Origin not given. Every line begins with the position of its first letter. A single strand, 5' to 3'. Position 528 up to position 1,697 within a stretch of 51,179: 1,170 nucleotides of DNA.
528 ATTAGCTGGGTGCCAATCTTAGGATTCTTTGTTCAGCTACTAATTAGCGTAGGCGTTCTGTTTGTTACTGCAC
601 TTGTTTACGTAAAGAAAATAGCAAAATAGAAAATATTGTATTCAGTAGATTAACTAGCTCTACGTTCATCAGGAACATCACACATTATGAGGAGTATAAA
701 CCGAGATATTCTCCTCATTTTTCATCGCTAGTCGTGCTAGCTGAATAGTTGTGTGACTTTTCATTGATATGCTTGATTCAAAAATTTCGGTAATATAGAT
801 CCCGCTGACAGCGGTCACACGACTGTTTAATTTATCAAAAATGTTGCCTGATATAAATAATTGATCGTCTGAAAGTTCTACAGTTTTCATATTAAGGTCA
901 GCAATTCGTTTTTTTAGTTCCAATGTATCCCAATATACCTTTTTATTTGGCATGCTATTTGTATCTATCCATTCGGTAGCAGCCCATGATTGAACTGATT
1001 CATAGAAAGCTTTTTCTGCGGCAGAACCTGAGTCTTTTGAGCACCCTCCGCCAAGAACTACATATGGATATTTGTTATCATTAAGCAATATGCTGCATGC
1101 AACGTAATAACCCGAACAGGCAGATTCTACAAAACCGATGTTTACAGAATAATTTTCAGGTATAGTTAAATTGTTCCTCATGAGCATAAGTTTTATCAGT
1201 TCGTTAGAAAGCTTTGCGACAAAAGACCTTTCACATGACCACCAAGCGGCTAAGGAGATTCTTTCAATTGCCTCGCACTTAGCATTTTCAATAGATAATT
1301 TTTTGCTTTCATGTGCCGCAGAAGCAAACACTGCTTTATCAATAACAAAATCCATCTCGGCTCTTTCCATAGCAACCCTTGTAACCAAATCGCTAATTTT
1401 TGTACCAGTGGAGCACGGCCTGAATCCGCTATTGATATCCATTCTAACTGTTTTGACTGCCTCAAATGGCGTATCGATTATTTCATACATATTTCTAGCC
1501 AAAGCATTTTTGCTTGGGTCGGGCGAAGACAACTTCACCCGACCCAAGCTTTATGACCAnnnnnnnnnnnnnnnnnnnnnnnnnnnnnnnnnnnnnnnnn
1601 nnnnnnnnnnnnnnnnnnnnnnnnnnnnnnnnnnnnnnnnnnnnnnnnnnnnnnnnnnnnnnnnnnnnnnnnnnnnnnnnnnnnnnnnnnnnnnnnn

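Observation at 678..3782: Candidate RiPP-like or protein-modification system: ABC-F, Gly-Gly-Ile-Asn-Cys-led protein, hairpin and mini-YcaO downstream of tRNA-Leu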

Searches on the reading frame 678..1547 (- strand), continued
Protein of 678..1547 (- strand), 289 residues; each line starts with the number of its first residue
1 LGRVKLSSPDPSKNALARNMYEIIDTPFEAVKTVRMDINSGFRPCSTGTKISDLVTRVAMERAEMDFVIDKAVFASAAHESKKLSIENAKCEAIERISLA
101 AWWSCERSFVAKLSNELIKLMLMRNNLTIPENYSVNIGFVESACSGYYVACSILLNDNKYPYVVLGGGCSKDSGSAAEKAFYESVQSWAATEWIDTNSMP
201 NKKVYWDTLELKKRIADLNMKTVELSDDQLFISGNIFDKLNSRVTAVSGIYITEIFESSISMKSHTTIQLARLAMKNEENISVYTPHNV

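Call 61: find_encoding_contigs(protein=P0063, flank=6000, max_places=2)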
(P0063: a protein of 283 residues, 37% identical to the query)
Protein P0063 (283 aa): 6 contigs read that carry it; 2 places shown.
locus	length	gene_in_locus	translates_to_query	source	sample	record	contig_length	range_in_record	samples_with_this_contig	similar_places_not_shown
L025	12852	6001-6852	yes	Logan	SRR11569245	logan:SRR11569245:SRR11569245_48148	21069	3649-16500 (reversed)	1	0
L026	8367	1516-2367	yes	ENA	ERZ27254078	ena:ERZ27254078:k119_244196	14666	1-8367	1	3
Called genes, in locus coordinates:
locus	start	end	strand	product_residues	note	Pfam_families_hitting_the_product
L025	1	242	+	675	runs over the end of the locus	PF23023:Anti-Pycsar_Apyc1, PF00753:Lactamase_B, PF12706:Lactamase_B_2, PF22505:RNase_J_b_CASP, PF17770:RNase_J_C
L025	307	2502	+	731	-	PF13491:FtsK_4TM, PF17854:FtsK_alpha, PF01580:FtsK_SpoIIIE, PF09397:FtsK_gamma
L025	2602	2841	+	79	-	-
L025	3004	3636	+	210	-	-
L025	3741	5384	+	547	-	PF00005:ABC_tran, PF12775:AAA_7 (faint), PF13476:AAA_23 (faint), PF13555:AAA_29 (faint), PF00004:AAA (faint), PF00006:ATP-synt_ab (faint), PF00931:NB-ARC (faint), PF00005:ABC_tran, +8 more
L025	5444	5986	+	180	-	-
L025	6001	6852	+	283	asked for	-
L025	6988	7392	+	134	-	PF01250:Ribosomal_S6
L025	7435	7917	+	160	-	PF00436:SSB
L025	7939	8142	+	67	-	PF01084:Ribosomal_S18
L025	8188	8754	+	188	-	PF08207:EFP_N, PF01132:EFP, PF09285:Elong-fact-P_C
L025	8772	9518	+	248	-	PF01479:S4 (weak), PF01728:FtsJ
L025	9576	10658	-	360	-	PF01926:MMR_HSR1, PF02421:FeoB_N, PF06071:YchF-GTPase_C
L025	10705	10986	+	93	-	-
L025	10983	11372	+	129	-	PF01850:PIN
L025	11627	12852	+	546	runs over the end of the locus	-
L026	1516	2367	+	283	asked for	-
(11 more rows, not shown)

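Call 104: search_protein_families(library=padloc, proteins=[window:678-1490:-], max_evalue=0.01)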
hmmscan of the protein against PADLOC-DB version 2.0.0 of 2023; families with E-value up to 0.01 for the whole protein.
window:678-1490:- (270 aa): 0 families
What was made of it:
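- Tried and rejected: No PADLOC hit for the tagged protein or the YcaO (call 104).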

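Call 109: search_dna_similar(query=window:678-1490:-, collection=phages, mode=protein, max_evalue=0.001, max_rows=10)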
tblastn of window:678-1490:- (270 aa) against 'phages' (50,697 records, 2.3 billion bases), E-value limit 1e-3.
No match.

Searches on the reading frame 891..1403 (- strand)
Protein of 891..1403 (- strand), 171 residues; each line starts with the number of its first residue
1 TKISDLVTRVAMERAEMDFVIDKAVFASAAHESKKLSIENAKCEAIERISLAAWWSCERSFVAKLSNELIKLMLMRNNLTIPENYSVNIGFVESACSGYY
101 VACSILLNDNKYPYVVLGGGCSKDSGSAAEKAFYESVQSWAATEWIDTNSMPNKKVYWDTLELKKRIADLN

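Call 57: search_solved_structures(query=A6, max_evalue=10, show_alignments=5)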
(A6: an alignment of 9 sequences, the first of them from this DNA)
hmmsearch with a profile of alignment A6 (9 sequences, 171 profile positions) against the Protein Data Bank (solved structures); distinct sequences matched with E-value up to 10: 1.
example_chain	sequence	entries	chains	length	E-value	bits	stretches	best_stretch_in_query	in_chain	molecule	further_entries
7u58_A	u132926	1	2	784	0.081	15.7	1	34-138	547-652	MusD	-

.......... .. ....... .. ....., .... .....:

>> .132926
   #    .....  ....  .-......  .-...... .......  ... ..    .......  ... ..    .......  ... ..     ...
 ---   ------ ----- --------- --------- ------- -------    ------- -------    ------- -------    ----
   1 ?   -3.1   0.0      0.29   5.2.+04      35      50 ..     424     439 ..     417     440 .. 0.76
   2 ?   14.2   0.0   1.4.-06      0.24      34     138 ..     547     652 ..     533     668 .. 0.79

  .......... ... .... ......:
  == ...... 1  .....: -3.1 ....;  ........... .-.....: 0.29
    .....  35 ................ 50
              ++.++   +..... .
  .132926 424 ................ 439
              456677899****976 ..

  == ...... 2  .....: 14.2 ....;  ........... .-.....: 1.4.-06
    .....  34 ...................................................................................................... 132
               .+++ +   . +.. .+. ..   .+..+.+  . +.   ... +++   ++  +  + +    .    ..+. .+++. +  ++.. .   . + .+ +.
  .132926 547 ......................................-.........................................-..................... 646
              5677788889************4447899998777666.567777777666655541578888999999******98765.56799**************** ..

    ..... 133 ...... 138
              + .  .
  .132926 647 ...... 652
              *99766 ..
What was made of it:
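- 678..1490 (-): Minimal YcaO, 270 aa. Invariant motifs: G29..M41-E42-x-x-E45; E73-x-x-E76-R77..W83W84; G147GGC150..E164-x-x-Q167; and a C-terminal FTPHN. No recognisable SD. Motif register taken from the HMM alignment to MusD (call 57).
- On YcaO superfamily (PF02624 / IPR003776): The register of the second and third motifs comes from the HMM alignment to MusD (call 57).
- Closest known: MusD, the YcaO with ATP-dependent peptidase activity. Same: That alignment fixes the register of the ExxER..WW and GxGx..E..Q motifs (call 57).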

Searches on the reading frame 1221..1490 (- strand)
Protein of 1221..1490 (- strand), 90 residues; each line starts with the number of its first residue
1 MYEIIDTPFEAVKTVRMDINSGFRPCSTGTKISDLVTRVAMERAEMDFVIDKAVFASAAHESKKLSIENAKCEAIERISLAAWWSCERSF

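Call 103: search_solved_structures(query=A10, max_evalue=10, show_alignments=5)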
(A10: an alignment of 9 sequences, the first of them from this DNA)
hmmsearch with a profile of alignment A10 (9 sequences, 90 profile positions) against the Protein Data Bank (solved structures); distinct sequences matched with E-value up to 10: 0.
